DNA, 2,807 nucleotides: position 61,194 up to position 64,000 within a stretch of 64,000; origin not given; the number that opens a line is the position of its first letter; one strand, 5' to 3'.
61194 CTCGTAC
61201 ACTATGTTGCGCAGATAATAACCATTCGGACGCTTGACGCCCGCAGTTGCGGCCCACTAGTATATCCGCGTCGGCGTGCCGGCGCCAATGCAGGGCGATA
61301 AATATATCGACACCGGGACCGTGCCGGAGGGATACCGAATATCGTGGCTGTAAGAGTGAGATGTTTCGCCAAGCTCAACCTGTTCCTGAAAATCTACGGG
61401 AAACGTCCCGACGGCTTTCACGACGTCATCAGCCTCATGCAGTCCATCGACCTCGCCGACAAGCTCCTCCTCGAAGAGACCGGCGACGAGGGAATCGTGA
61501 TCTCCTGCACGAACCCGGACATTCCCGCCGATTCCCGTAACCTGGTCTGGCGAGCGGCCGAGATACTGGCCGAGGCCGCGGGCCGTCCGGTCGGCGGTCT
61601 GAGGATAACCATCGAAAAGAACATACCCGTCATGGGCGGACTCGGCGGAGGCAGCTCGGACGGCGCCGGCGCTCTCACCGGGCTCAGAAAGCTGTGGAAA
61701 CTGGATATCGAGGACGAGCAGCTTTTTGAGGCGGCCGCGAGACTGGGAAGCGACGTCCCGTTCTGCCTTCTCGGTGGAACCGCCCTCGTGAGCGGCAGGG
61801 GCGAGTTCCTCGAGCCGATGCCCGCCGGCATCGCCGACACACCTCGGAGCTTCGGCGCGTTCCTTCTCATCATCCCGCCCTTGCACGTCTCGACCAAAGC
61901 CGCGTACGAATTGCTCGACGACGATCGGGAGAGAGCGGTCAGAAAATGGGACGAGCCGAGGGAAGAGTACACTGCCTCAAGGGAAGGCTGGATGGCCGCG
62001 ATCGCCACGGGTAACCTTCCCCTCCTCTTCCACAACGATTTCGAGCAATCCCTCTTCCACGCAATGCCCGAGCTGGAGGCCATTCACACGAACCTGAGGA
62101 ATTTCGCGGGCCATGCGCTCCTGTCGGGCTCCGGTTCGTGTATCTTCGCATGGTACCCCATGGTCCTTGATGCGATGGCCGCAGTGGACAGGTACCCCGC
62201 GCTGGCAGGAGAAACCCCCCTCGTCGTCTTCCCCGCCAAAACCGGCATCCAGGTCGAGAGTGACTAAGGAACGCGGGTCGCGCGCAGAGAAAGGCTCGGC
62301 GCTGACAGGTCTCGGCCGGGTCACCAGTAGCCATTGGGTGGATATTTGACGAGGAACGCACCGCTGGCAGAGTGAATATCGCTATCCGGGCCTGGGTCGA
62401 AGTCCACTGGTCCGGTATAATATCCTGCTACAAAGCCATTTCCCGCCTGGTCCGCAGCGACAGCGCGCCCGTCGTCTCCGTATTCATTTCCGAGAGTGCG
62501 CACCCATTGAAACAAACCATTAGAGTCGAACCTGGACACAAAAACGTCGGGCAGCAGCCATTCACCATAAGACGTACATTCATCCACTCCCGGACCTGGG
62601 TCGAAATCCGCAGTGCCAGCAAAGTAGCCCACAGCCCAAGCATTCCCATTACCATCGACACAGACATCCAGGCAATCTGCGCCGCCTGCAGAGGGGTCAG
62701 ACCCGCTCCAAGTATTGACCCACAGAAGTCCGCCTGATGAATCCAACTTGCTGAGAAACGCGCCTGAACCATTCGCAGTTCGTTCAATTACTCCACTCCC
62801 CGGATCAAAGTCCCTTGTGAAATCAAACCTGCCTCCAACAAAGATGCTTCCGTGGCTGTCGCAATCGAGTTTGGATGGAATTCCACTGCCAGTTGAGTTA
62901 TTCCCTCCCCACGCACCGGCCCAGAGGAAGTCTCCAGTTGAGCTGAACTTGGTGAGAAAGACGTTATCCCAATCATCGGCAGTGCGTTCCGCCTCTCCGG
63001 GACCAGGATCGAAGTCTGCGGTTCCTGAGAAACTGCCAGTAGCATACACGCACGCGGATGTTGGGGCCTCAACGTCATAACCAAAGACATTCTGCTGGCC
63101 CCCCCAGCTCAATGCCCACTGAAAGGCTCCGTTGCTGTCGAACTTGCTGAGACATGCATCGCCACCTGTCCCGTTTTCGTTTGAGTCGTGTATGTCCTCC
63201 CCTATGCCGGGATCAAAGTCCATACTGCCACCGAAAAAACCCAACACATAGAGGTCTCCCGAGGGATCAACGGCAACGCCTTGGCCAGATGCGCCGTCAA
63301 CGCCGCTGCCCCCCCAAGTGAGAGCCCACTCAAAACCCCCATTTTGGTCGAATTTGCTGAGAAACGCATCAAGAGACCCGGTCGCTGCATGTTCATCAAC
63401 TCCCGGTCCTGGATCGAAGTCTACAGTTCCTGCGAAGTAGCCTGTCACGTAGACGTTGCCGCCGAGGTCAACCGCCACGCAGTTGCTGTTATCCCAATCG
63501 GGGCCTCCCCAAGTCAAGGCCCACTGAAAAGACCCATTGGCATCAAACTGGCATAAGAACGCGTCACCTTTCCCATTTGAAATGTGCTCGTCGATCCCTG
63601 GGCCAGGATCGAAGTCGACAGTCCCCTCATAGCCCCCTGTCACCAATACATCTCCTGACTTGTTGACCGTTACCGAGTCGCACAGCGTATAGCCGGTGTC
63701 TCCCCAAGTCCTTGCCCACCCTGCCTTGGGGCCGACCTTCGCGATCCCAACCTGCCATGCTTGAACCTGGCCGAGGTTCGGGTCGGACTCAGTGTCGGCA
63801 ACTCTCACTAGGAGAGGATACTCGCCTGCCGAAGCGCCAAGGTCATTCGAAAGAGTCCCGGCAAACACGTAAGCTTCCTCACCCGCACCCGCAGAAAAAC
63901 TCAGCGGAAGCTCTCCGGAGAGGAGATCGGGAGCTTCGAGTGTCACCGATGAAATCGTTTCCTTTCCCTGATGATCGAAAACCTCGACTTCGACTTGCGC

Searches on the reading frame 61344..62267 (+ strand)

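Call 101: search_protein_families(library=pfam, proteins=[window:61344-62267:+], max_evalue=0.001)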
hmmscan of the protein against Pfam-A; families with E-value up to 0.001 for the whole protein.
window:61344-62267:+ (307 aa): 2 families
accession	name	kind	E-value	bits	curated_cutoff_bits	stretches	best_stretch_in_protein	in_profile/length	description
PF00288.32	GHMP_kinases_N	-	1.4e-18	67.3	22.3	1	66-145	1-87/87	GHMP kinases N terminal domain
PF08544.19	GHMP_kinases_C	-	0.00026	21.8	21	1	232-271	24-66/85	GHMP kinases C terminal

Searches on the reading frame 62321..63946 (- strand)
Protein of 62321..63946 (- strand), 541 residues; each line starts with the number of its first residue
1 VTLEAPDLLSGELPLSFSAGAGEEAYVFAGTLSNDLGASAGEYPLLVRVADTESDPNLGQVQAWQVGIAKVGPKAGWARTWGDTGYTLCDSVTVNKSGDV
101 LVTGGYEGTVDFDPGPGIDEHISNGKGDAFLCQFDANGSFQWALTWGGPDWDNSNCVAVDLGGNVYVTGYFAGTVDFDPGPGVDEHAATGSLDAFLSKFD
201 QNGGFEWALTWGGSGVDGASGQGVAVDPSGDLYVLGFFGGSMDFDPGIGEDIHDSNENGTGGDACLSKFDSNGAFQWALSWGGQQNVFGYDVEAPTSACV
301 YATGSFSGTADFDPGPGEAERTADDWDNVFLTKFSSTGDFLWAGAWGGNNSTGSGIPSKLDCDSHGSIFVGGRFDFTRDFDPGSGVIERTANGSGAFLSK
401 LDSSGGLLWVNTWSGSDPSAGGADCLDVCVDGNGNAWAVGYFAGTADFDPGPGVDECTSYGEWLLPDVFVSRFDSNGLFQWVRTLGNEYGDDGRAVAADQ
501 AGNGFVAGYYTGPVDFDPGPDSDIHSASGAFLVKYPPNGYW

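Call 101: search_protein_families(library=pfam, proteins=[window:62321-63946:-], max_evalue=0.001)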
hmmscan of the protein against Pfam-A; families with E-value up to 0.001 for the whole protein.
window:62321-63946:- (541 aa): 1 family
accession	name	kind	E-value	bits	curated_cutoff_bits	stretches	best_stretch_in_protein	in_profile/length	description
PF06739.17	SBBP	-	5.8e-05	23.4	20.5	0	152-170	13-31/38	Beta-propeller repeat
